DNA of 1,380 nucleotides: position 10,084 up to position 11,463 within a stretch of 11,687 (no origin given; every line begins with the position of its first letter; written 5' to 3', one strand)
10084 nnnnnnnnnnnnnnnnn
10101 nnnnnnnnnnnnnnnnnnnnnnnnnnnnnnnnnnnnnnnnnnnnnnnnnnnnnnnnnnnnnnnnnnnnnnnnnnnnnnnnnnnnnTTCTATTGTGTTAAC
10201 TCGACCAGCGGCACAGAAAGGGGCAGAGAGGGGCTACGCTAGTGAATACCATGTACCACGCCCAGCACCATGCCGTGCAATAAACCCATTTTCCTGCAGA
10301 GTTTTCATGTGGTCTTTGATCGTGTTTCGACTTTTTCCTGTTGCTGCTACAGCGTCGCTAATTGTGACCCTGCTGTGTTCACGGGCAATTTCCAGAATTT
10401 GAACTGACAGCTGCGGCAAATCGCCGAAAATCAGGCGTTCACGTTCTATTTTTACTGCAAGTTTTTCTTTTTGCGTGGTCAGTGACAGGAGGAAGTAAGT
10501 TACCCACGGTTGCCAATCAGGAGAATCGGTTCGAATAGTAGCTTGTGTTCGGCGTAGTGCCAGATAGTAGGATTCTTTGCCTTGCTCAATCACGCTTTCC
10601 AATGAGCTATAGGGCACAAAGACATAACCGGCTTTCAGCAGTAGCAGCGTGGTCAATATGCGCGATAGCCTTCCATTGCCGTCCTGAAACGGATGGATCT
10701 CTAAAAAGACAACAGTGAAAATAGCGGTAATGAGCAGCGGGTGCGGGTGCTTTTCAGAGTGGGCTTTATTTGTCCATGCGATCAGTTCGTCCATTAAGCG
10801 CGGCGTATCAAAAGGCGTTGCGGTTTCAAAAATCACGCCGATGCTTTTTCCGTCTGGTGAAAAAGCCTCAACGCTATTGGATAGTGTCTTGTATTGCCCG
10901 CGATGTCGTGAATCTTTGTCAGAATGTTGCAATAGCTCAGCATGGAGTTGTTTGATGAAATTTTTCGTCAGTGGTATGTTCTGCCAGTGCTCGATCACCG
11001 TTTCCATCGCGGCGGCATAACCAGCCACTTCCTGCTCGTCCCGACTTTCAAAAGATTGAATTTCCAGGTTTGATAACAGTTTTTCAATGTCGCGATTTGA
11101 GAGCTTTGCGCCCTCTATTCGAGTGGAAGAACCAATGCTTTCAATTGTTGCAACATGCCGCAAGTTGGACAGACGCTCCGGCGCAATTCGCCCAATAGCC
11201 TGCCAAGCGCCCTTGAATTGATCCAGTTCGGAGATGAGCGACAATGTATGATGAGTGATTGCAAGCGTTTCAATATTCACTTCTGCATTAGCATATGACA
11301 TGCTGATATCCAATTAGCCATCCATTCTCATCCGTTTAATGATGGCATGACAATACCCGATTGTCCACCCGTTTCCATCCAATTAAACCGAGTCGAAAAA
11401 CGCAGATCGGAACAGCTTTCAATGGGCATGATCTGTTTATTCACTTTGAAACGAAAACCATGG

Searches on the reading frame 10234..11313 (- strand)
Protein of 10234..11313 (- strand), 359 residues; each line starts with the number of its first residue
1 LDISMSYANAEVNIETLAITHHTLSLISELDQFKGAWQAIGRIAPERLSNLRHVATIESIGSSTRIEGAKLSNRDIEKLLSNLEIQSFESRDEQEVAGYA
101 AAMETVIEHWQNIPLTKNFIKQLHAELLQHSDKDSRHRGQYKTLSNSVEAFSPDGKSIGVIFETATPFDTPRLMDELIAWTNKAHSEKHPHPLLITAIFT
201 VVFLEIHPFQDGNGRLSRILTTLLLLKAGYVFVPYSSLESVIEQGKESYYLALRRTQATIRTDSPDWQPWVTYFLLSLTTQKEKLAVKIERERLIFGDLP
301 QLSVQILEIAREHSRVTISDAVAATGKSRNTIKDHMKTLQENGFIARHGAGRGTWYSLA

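Call 3: search_protein_families(library=pfam, proteins=[window:10234-11313:-], max_evalue=0.01)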
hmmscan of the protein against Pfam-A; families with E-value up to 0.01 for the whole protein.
window:10234-11313:- (359 aa): 6 families
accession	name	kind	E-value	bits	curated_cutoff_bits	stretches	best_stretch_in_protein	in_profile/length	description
PF02661.23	Fic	-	2.9e-17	63.7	24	1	114-225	1-93/93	Fic/DOC family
PF13412.12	HTH_24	-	9.5e-06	25.5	21.9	1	305-345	7-47/48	Winged helix-turn-helix DNA-binding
PF22168.2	DIP2311-like_C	-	0.00011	22.9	27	1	315-358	19-62/63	Transcriptional regulator DIP2311-like, C-terminal domain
PF09339.16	HTH_IclR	-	0.0011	19.2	22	1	305-347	7-50/52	IclR helix-turn-helix domain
PF06163.17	DUF977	-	0.0021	18.5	22.1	1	303-349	14-60/134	Bacterial protein of unknown function (DUF977)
PF03965.22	Penicillinase_R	-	0.0096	16.7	22.6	0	304-357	6-63/115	Penicillinase repressor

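Call 4: search_protein_families(library=ncbifam, proteins=[window:10234-11313:-], max_evalue=0.01)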
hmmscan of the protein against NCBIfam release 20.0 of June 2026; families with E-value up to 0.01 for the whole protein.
window:10234-11313:- (359 aa): 7 families
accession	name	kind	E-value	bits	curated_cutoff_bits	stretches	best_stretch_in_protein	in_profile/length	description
NF046030.1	ProtAdlyltaseSoFic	equivalog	2.6e-19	69.4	550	1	86-352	84-342/361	protein adenylyltransferase Fic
TIGR02613.1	mob_myst_B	hypoth_equivalog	1.1e-07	31.9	124.4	1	122-254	43-171/186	mobile mystery protein B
NF033788.1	HTH_metalloreg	subfamily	0.0003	20.6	55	1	304-359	14-69/77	metalloregulator ArsR/SmtB family transcription factor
NF053755.1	MsvR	equivalog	0.00067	19.4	220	1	304-347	16-58/236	transcriptional factor MsvR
TIGR02431.1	pcaR_pcaU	subfamily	0.0046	16.3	284.75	1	309-348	18-57/248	beta-ketoadipate pathway transcriptional regulators, PcaR/PcaU/PobR family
TIGR01884.1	cas_HTH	subfamily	0.0091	15.4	60.2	0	298-358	139-198/202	CRISPR-associated CARF protein Csa3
TIGR01550.1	DOC_P1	subfamily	0.0098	16.1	38.65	0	195-233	54-92/122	type II toxin-antitoxin system death-on-curing family toxin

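Call 6: search_protein_families(library=padloc, proteins=[window:10234-11313:-], max_evalue=0.01)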
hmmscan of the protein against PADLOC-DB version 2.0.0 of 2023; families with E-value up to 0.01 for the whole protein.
window:10234-11313:- (359 aa): 15 families
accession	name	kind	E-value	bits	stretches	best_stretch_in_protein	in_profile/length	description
PDLC03963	SoFic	-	2.1e-51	173.4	1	20-356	26-349/361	-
PDLC04836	PDC-S04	-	1.4e-22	78.1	1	62-258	32-214/244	-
PDLC04837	PDC-S04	-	8e-21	72.4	1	60-224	30-182/234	-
PDLC04840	PDC-S04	-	8.6e-20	69.4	1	62-252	18-194/227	-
PDLC04966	PDC-S24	-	5.3e-15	53.2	1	89-231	209-342/497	-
PDLC04839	PDC-S04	-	8.6e-15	52.9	1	76-255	18-185/205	-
PDLC04838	PDC-S04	-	5.4e-06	24.3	1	204-232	141-169/209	-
PDLC01850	CARF3--CARF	-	2.1e-05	22.5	1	283-353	127-197/209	-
PDLC01879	CARF3--CARF_TM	-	5.5e-05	20.9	1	279-358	135-209/222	-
PDLC01434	CasR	-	0.00026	18.9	1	275-354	97-178/191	"CAS-I,CAS-II,CAS-III,CAS-IV,CAS-V,CAS-VI; associated_signaling"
PDLC01268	CasR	-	0.00058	17.9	1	284-356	104-174/179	"CAS-I,CAS-II,CAS-III,CAS-IV,CAS-V,CAS-VI; associated_signaling"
PDLC01852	CARF3--CARF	-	0.00089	17.2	1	295-352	137-194/208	-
PDLC01438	Csa3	-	0.0012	17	1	303-357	150-200/305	"CAS-I,CAS-II,CAS-III,CAS-IV,CAS-V,CAS-VI; associated_signaling"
PDLC01860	CARF3--CARF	-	0.0015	16.6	1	300-352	142-194/210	-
PDLC01044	Csa3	-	0.0069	14.3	0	285-349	120-183/194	Type I-A associated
